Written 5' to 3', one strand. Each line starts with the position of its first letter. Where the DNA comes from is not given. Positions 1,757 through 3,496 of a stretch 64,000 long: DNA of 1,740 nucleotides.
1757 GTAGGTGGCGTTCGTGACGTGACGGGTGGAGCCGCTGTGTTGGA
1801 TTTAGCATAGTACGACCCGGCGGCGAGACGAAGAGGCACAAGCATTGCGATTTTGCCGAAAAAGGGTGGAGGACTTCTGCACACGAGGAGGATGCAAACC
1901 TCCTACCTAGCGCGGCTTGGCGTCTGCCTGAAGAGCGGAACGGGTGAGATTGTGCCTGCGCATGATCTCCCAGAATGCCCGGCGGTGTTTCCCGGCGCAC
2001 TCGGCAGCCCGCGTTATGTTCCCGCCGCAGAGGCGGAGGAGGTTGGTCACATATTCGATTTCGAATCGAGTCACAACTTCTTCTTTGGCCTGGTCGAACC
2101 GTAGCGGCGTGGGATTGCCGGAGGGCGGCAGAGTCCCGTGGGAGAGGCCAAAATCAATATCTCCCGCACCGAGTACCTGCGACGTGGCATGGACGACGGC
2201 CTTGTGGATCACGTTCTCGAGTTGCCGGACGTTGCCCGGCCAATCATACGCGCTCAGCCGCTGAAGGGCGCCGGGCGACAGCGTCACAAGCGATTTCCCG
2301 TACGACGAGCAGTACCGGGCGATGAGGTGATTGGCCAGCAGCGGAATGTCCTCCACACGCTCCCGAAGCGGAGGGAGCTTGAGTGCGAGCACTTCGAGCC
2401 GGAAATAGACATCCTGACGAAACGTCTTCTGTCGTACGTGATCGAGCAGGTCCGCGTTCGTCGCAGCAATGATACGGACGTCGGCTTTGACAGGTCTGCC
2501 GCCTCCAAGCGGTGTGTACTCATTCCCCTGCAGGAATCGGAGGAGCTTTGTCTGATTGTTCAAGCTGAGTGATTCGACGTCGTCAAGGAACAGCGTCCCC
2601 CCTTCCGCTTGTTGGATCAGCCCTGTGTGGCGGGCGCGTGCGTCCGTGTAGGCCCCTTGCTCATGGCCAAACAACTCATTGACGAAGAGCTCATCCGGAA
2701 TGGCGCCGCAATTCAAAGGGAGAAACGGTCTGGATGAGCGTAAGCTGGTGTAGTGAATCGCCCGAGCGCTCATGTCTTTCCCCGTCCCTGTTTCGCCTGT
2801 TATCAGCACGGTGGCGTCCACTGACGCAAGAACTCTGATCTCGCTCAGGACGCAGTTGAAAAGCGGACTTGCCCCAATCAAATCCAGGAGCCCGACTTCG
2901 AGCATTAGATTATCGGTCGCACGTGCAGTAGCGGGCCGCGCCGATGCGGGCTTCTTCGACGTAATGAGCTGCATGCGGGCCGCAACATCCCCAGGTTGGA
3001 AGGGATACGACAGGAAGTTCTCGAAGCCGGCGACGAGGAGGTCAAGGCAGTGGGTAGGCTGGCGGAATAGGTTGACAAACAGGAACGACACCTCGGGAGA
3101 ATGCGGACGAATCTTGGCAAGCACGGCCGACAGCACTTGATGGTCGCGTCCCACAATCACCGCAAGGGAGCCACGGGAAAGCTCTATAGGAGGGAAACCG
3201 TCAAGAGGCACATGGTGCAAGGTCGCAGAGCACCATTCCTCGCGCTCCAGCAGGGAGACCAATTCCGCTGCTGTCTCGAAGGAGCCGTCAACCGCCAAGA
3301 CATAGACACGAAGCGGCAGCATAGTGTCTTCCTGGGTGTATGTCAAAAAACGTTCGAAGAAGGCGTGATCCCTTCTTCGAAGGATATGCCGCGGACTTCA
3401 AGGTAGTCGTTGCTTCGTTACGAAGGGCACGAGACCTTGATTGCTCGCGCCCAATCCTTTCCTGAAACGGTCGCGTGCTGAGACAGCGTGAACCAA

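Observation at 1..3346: Window edge carries the start of a contractile-tail sheath gene preceded by a sigma-54 activator: possible eCIS or prophage tail module extending leftward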

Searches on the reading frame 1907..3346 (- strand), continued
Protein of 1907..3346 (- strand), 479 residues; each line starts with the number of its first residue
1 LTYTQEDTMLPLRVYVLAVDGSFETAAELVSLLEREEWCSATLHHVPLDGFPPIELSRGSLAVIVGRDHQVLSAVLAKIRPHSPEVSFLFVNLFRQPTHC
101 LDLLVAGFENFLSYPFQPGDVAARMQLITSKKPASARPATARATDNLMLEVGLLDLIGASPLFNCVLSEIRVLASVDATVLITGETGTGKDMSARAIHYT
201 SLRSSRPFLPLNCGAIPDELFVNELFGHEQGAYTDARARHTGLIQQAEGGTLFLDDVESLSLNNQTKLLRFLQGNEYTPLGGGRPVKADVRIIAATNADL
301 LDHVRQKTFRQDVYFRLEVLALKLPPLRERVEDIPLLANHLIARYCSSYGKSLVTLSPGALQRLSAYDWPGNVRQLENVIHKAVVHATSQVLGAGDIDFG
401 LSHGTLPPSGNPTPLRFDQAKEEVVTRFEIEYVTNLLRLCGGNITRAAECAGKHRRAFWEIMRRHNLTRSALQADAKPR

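Call 70: fold_search(model_id=the predicted structure, library=pdb)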
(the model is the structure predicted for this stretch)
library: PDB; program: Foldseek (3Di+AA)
matches with E <= 10: 1832; with E <= 0.001: 710
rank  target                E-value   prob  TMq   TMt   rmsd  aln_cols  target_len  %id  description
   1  1ny5_B                2.8e-32  1.00  0.49  0.60  17.1       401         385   29  Crystal structure of sigm54 activator (AAA+ ATPase) in the inactive state (released 2003-11-11)
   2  1ny5_A                1.5e-31  1.00  0.50  0.60  16.8       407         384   29  Crystal structure of sigm54 activator (AAA+ ATPase) in the inactive state (released 2003-11-11)
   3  5m7n_B                8.6e-31  1.00  0.48  0.53  19.5       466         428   26  Crystal structure of NtrX from Brucella abortus in complex with ATP processed with the CrystalDirect automated mountin (released 2017-01-25)
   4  5m7p_A                1.4e-30  1.00  0.49  0.52  19.8       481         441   27  Crystal structure of NtrX from Brucella abortus in complex with ADP processed with the CrystalDirect automated mountin (released 2017-01-25)
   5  5m7o_B                2.1e-30  1.00  0.46  0.50  21.3       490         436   25  Crystal structure of NtrX from Brucella abortus processed with the CrystalDirect automated mounting and cryo-cooling t (released 2017-01-25)
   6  5m7p_B                2.3e-30  1.00  0.49  0.53  19.9       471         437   26  Crystal structure of NtrX from Brucella abortus in complex with ADP processed with the CrystalDirect automated mountin (released 2017-01-25)
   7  5m7o_A                2.5e-30  1.00  0.48  0.51  20.5       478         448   26  Crystal structure of NtrX from Brucella abortus processed with the CrystalDirect automated mounting and cryo-cooling t (released 2017-01-25)
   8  3dzd_A                1.5e-29  1.00  0.49  0.62  15.6       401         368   31  Crystal structure of sigma54 activator NTRC4 in the inactive state (released 2008-11-25)
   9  4l4u                  2.4e-29  1.00  0.48  0.58  16.1       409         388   29  Crystal structure of construct containing A. aeolicus NtrC1 receiver, central and DNA binding domains (released 2013-08-28)
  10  5m7n_A                2.4e-29  1.00  0.48  0.51  19.8       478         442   26  Crystal structure of NtrX from Brucella abortus in complex with ATP processed with the CrystalDirect automated mountin (released 2017-01-25)
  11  8p53_E                1.4e-28  1.00  0.50  0.59  18.9       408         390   30  Cryo-EM structure of the c-di-GMP-free FleQ-FleN master regulator complex of P. aeruginosa (released 2023-12-13)
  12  8p53_C                1.8e-28  1.00  0.49  0.60  13.0       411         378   29  Cryo-EM structure of the c-di-GMP-free FleQ-FleN master regulator complex of P. aeruginosa (released 2023-12-13)
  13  8p53_D                2.3e-28  1.00  0.49  0.60  13.0       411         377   29  Cryo-EM structure of the c-di-GMP-free FleQ-FleN master regulator complex of P. aeruginosa (released 2023-12-13)
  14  5ep0                  3.9e-28  1.00  0.49  0.60  15.5       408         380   31  Quorum-Sensing Signal Integrator LuxO - Receiver+Catalytic Domains (released 2016-04-20)
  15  7v2b_D                9.3e-28  1.00  0.52  0.64  10.5       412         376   26  Crystal Structure of VpsR display novel dimeric architecture and c-di-GMP binding: mechanistic implications in oligome (released 2022-04-06)
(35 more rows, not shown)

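Call 73: find_encoding_contigs(protein=P0133, flank=8000, max_places=1)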
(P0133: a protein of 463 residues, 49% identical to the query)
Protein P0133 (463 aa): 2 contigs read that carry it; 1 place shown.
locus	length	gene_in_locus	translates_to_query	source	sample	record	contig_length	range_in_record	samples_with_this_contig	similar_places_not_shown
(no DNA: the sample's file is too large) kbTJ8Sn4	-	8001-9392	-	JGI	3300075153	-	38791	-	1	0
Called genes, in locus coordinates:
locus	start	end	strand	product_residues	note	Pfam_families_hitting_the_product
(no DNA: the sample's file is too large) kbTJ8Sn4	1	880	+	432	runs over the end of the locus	-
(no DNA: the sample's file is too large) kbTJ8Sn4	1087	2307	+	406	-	PF13432:TPR_16 (weak), PF14559:TPR_19 (weak), PF13428:TPR_14 (faint), PF13431:TPR_17 (faint), PF28495:TMEM260_2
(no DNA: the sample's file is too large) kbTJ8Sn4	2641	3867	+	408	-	PF00072:Response_reg, PF08668:HDOD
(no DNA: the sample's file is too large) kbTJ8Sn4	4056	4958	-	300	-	PF03935:SKN1_KRE6_Sbg1, PF00722:Glyco_hydro_16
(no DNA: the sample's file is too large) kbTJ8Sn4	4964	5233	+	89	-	-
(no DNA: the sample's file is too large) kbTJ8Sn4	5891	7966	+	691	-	PF00069:Pkinase, PF01636:APH (faint), PF07714:PK_Tyr_Ser-Thr, PF03109:ABC1 (weak), PF08308:PEGA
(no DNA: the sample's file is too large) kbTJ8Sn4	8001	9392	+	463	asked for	PF00158:Sigma54_activat, PF14532:Sigma54_activ_2, PF00004:AAA (weak), PF07728:AAA_5 (faint), PF25601:AAA_lid_14, PF02954:HTH_8 (weak)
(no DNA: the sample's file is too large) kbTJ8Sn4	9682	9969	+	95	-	-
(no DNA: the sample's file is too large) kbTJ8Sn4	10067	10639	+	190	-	-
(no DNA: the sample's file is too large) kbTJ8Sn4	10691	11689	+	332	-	-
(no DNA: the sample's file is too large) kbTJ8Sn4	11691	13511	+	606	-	PF18962:Por_Secre_tail (faint)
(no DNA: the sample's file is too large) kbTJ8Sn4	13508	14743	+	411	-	PF16697:Yop-YscD_cpl (weak), PF00498:FHA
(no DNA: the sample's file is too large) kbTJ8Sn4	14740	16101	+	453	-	PF05936:T6SS_VasE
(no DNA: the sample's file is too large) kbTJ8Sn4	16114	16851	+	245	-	PF09850:DotU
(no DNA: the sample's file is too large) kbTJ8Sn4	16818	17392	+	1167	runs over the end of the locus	PF14331:IcmF-related_N, PF06761:IcmF-related, PF21070:IcmF_helical, PF06744:IcmF_C (weak)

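Call 74: find_encoding_contigs(protein=P0143, flank=8000, max_places=1)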
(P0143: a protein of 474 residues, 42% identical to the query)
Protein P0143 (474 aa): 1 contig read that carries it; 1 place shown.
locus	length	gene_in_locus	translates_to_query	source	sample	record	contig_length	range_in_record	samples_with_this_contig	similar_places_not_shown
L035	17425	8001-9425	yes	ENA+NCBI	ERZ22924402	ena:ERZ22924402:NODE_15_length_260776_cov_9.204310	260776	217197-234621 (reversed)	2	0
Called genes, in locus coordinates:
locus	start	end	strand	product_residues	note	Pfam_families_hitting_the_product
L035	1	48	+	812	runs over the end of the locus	PF12704:MacB_PCD, PF02687:FtsX, PF12704:MacB_PCD, PF02687:FtsX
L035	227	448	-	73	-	-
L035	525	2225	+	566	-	PF02321:OEP (weak)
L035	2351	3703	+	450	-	PF00072:Response_reg, PF00158:Sigma54_activat, PF14532:Sigma54_activ_2, PF07724:AAA_2 (faint), PF07728:AAA_5 (weak), PF25601:AAA_lid_14, PF02954:HTH_8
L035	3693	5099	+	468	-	PF00989:PAS (faint), PF08448:PAS_4 (weak), PF02518:HATPase_c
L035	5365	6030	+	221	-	PF02463:SMC_N (faint), PF00005:ABC_tran, PF13304:AAA_21 (weak)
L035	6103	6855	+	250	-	PF00005:ABC_tran, PF02463:SMC_N (weak), PF13304:AAA_21 (faint)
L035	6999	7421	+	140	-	-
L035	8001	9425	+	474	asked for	PF00158:Sigma54_activat, PF14532:Sigma54_activ_2, PF00004:AAA (weak), PF07728:AAA_5 (weak), PF25601:AAA_lid_14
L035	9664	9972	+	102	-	-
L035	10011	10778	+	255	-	-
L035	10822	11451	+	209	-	PF14065:Pvc16_N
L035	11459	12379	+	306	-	PF13620:CarboxypepD_reg (faint), PF13715:CarbopepD_reg_2 (faint)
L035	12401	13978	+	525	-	PF04984:Phage_sheath_1, PF17482:Phage_sheath_1C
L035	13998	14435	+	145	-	PF06841:Phage_T4_gp19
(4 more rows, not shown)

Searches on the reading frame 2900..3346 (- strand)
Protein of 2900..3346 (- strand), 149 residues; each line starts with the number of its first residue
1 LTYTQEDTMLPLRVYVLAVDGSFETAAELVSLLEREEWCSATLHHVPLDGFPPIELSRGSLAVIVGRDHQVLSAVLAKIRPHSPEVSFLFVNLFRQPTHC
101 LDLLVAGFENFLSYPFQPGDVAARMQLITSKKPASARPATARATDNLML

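Call 8: search_protein_families(library=pfam, proteins=[window:2900-3346:-], max_evalue=10)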
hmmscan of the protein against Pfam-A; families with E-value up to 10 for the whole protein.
window:2900-3346:- (149 aa): 1 family
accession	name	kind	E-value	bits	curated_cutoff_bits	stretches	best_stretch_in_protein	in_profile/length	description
PF14980.11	TIP39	-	0.18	12.2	27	1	9-41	9-41/51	TIP39 peptide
